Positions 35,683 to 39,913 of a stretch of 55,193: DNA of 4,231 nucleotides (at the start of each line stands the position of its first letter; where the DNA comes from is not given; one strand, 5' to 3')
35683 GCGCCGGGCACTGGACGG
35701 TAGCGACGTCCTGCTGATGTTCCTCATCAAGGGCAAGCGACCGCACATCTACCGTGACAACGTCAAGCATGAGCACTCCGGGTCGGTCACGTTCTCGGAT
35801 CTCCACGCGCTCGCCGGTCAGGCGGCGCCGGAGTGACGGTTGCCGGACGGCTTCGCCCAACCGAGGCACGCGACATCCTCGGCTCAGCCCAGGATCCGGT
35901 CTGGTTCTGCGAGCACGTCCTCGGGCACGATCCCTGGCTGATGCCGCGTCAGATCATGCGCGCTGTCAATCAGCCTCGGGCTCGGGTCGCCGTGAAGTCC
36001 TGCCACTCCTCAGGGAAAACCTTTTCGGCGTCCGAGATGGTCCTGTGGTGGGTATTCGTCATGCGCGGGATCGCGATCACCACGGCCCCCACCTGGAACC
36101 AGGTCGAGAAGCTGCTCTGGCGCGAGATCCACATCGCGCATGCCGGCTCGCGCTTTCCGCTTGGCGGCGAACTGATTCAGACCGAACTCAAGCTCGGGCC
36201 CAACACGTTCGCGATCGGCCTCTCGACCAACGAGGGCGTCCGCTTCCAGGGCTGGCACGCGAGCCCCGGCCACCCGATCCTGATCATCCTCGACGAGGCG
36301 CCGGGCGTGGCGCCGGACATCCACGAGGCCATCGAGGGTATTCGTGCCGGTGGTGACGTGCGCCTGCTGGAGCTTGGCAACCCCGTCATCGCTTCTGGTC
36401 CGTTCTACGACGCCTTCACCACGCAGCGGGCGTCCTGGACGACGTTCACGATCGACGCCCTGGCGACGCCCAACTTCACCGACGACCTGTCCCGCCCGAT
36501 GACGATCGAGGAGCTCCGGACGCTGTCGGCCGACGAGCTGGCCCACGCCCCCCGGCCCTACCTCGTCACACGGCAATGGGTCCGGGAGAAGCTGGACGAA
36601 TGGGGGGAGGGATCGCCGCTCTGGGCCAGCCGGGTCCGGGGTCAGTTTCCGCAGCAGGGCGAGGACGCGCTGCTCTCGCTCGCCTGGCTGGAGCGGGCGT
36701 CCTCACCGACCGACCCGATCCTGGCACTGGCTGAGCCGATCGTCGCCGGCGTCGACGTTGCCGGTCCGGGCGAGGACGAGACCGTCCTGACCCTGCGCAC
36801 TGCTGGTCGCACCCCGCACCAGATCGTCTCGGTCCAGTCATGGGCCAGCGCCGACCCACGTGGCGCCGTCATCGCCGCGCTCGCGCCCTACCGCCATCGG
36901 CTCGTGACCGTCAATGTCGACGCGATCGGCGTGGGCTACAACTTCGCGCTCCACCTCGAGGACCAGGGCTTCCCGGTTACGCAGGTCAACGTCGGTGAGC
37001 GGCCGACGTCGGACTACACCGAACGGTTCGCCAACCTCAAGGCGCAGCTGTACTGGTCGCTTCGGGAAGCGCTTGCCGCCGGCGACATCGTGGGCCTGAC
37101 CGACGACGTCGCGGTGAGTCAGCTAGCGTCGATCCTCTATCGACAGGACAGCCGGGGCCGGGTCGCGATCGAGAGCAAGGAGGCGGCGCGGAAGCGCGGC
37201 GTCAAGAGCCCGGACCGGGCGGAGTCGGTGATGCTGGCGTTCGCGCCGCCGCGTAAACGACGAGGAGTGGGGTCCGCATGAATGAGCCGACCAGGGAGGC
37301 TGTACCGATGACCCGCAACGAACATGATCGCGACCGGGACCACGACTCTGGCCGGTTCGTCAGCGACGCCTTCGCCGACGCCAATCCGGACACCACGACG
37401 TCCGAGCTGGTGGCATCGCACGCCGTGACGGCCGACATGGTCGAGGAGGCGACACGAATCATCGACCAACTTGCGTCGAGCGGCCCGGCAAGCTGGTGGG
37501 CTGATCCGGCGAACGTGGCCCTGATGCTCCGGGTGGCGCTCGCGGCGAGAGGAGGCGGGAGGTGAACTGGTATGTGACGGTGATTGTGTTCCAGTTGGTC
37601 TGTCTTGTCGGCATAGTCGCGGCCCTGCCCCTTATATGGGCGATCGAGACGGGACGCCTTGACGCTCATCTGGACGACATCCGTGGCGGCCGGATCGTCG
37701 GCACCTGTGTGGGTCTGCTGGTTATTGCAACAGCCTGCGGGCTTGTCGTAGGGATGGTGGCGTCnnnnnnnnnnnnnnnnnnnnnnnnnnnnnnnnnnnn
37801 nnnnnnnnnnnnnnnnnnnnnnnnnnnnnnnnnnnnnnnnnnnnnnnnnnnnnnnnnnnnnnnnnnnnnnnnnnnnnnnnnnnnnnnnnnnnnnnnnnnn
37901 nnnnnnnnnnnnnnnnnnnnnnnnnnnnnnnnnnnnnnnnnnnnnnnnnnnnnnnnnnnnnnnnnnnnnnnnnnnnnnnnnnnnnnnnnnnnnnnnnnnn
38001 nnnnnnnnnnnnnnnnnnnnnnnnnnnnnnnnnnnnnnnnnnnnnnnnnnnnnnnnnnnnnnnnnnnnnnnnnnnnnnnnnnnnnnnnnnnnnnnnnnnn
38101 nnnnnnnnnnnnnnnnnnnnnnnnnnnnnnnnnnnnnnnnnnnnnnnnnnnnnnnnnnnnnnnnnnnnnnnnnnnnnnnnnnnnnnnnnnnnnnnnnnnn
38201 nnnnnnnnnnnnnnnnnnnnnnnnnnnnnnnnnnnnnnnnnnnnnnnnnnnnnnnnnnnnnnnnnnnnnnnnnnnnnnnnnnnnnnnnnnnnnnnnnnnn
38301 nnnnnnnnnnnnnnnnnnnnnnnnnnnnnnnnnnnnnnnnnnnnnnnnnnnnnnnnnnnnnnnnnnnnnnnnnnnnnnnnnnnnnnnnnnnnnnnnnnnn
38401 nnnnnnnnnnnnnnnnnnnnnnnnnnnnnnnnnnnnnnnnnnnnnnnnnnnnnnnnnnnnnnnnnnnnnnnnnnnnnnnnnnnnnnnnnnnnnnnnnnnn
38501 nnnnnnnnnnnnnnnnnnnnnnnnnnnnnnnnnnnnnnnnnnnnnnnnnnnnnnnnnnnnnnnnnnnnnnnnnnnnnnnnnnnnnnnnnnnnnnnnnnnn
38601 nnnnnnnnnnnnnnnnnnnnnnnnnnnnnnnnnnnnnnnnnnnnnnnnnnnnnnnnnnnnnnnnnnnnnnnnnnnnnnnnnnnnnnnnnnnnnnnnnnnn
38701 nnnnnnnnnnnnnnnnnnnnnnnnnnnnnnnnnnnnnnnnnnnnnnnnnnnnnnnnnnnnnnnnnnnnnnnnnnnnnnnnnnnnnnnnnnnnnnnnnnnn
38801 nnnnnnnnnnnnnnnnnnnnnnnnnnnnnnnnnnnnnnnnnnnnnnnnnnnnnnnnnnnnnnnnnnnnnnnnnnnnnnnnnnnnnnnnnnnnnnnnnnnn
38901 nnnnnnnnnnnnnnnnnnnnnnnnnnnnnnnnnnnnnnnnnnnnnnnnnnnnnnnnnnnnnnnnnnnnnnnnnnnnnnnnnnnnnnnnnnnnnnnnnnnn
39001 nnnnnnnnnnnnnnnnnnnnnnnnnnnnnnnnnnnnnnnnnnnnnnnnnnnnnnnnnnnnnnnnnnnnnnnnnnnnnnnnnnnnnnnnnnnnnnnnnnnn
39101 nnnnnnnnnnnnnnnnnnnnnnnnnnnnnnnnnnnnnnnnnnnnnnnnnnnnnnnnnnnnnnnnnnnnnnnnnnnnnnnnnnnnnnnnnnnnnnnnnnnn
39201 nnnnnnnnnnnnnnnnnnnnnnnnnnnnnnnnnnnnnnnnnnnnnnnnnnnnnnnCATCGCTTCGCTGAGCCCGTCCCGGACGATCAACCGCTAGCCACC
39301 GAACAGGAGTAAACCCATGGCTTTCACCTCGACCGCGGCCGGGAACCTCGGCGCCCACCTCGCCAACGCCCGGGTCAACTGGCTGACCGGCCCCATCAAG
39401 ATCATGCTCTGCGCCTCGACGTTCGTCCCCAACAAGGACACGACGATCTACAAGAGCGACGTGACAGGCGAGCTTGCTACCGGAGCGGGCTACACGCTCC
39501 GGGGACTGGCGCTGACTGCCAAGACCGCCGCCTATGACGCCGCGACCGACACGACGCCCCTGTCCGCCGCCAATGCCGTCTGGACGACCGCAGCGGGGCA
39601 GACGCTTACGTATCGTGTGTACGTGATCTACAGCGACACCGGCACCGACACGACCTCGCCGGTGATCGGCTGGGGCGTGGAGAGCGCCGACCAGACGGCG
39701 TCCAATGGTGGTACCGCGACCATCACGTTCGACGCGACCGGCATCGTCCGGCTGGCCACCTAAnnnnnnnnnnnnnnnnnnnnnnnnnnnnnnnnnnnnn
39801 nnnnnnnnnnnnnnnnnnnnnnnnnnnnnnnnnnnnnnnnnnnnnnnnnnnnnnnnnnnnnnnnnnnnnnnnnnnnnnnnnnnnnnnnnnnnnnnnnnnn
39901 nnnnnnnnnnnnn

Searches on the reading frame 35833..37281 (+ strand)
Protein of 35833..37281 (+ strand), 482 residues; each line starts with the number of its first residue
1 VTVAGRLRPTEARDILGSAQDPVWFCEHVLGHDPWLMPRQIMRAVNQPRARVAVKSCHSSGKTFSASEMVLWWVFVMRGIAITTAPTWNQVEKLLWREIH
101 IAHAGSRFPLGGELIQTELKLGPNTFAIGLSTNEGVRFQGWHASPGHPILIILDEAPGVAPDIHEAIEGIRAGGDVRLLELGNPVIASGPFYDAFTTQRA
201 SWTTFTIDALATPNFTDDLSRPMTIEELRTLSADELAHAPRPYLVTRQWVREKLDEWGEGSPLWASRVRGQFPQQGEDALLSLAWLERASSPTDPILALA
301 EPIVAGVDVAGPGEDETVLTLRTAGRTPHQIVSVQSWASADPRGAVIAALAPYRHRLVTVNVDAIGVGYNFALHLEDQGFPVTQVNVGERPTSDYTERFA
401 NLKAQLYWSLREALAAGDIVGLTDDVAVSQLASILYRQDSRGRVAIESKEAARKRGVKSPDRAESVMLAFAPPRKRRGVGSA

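Call 20: search_protein_families(library=phrogs, proteins=[window:35833-37281:+], max_evalue=0.001)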
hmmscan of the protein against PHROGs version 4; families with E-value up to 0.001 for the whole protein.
window:35833-37281:+ (482 aa): 2 families
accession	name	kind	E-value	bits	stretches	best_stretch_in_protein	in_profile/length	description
phrog_5902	-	unknown function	5e-23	82.9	1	21-217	21-232/359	-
phrog_2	-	head and packaging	2.1e-19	70.8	1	36-477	265-596/807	terminase large subunit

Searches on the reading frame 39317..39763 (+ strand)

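Call 20: search_protein_families(library=phrogs, proteins=[window:39317-39763:+], max_evalue=0.001)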
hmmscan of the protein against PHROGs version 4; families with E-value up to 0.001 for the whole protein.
window:39317-39763:+ (148 aa): 1 family
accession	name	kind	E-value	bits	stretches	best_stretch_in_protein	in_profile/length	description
phrog_644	-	unknown function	1.2e-24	88.1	1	1-145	1-141/174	-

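Call 21: search_protein_families(library=padloc, proteins=[window:39317-39763:+], max_evalue=0.1)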
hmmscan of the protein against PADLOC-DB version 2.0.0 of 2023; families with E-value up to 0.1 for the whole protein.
window:39317-39763:+ (148 aa): 0 families

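Call 22: search_protein_families(library=ncbifam, proteins=[window:39317-39763:+], max_evalue=0.1)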
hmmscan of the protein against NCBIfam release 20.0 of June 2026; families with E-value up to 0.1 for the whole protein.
window:39317-39763:+ (148 aa): 0 families
